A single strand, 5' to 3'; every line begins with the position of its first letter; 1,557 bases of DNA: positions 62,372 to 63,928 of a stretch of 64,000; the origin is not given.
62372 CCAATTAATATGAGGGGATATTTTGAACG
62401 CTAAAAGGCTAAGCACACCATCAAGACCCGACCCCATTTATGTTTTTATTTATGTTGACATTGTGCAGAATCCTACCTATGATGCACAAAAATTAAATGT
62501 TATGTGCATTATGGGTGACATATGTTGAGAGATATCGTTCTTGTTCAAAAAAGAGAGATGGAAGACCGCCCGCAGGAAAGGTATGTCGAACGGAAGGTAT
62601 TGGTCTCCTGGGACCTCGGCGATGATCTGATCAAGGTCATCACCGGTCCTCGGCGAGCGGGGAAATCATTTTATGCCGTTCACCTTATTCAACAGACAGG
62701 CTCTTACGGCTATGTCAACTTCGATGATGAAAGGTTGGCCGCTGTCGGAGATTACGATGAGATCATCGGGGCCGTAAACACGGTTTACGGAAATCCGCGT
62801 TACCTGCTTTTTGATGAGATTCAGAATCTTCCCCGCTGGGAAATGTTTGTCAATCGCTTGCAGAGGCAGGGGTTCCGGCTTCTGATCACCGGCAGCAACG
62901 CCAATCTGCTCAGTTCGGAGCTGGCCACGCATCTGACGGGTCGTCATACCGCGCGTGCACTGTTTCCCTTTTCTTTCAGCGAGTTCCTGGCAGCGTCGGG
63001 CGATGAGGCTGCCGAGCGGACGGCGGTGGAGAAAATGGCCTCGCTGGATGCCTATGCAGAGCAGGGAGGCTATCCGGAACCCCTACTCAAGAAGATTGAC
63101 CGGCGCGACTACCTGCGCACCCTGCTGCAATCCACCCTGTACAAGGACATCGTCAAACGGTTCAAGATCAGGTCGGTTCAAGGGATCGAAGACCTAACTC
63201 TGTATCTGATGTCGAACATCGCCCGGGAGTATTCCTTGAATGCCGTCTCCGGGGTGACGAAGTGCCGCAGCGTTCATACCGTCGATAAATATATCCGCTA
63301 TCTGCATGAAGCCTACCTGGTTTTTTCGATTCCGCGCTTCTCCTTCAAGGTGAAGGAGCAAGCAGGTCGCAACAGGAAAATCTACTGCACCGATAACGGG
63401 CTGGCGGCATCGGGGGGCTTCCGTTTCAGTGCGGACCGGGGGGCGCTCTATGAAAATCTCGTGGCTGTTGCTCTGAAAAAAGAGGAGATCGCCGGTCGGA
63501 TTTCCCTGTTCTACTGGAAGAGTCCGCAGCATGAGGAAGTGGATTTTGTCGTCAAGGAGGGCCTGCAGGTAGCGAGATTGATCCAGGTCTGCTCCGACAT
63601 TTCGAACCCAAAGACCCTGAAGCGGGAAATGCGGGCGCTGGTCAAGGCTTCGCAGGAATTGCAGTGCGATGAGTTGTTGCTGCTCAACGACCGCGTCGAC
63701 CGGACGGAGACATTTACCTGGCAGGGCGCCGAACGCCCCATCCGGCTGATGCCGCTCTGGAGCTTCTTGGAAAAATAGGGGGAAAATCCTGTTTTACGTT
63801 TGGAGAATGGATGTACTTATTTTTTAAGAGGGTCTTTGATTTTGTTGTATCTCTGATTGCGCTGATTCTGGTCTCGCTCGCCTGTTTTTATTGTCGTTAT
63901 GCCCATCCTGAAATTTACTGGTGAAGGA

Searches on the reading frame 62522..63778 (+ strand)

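Call 27: search_protein_families(library=pfam, proteins=[window:62522-63778:+])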
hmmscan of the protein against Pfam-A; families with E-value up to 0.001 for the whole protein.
window:62522-63778:+ (418 aa): 2 families
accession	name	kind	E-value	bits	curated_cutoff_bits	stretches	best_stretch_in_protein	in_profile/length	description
PF13173.12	AAA_14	-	1.9e-31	109.2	27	1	37-156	4-129/129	AAA domain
PF13635.12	DUF4143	-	1.5e-20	74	28.1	1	208-354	2-155/160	Domain of unknown function (DUF4143)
